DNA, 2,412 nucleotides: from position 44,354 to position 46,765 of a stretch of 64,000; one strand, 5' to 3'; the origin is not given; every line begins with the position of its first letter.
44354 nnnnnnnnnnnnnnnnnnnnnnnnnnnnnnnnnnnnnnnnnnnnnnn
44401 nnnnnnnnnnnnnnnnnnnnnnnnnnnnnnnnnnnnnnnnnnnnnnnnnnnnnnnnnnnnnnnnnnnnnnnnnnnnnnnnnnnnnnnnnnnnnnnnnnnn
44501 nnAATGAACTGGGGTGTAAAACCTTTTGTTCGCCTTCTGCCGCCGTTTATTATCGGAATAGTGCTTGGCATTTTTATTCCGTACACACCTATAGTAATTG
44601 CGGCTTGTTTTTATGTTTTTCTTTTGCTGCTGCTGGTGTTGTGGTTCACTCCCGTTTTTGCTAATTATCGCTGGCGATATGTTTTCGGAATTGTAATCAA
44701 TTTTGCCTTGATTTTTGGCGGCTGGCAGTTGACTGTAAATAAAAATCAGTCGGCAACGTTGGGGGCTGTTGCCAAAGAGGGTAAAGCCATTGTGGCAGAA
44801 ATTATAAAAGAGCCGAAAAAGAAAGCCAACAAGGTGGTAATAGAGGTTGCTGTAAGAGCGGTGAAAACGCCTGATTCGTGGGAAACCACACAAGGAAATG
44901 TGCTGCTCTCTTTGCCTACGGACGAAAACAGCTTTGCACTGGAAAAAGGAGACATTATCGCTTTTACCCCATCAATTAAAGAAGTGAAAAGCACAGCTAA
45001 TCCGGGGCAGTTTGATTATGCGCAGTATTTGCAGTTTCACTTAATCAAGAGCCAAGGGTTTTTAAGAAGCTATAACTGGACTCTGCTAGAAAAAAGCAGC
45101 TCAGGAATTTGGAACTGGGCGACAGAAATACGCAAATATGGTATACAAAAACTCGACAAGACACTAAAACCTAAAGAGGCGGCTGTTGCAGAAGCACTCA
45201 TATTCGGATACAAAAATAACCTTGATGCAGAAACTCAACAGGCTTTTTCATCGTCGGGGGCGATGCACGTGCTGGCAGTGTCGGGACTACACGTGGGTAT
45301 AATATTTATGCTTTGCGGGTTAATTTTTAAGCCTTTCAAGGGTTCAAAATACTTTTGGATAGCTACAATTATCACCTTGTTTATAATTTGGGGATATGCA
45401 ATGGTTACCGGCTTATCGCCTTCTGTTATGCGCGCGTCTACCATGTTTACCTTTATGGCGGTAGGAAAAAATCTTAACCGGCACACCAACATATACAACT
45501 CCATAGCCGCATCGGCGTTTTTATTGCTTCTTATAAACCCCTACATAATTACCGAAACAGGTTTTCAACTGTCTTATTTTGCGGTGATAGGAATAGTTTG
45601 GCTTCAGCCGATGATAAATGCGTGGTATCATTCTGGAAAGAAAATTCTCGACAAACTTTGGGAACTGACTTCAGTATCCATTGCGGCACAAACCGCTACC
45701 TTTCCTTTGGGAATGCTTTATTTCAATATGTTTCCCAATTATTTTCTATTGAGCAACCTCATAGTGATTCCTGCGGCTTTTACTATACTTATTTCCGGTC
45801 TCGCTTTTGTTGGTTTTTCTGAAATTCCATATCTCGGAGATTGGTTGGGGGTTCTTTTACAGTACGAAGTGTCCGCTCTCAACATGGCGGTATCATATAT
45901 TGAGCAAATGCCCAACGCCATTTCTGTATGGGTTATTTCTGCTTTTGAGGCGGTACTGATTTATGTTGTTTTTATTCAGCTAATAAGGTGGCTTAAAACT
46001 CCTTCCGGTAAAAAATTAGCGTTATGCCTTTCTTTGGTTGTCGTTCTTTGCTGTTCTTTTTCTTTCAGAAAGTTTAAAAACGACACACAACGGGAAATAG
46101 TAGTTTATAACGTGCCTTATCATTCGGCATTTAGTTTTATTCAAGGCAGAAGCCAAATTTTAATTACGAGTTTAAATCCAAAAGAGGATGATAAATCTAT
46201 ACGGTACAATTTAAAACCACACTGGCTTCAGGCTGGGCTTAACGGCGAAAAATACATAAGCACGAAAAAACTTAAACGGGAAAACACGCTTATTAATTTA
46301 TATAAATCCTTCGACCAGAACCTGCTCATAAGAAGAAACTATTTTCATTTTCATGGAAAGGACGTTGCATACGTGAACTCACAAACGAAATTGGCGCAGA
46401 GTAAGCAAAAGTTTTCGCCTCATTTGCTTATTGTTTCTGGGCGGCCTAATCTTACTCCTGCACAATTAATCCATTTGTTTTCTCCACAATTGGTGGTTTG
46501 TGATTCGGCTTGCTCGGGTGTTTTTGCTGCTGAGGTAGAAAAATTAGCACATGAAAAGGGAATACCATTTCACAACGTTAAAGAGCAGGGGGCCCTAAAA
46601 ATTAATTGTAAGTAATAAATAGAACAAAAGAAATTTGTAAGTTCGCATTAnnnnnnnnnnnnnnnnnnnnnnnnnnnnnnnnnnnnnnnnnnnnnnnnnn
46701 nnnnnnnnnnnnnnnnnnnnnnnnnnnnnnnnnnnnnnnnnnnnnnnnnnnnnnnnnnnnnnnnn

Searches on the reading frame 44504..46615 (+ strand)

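Call 3: search_protein_families(library=pfam, proteins=[window:44504-46615:+], max_evalue=0.1)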
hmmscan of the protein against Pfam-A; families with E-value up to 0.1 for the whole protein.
window:44504-46615:+ (703 aa): 2 families
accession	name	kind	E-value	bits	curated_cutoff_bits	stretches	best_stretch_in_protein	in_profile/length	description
PF03772.21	Competence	-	3.4e-55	187.8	23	1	232-498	1-268/270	Competence protein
PF13567.11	DUF4131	-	6.8e-26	91.4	31.6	1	30-190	8-162/165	Domain of unknown function (DUF4131)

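Call 4: search_protein_families(library=ncbifam, proteins=[window:44504-46615:+], max_evalue=0.1)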
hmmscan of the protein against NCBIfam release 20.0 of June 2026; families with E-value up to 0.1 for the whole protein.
window:44504-46615:+ (703 aa): 5 families
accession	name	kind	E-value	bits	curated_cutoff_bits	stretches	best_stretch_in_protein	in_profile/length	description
TIGR00361.1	ComEC_Rec2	equivalog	2.5e-34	118.5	190.05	1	151-533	64-444/663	DNA internalization-related competence protein ComEC/Rec2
TIGR00360.1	ComEC_N-term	subfamily_domain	7.2e-24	85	36.5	1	254-428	2-167/171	ComEC/Rec2-related protein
NF008580.0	PRK11539.1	equivalog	1.4e-18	66.7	969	1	15-523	12-498/758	ComEC family protein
NF045979.1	ComEC_MAG0480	equivalog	1.4e-14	53.7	150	1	231-429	201-395/461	MAG0480 family ComEC-like protein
TIGR02868.1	CydC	equivalog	0.053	12.1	329.05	1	463-534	117-188/530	thiol reductant ABC exporter subunit CydC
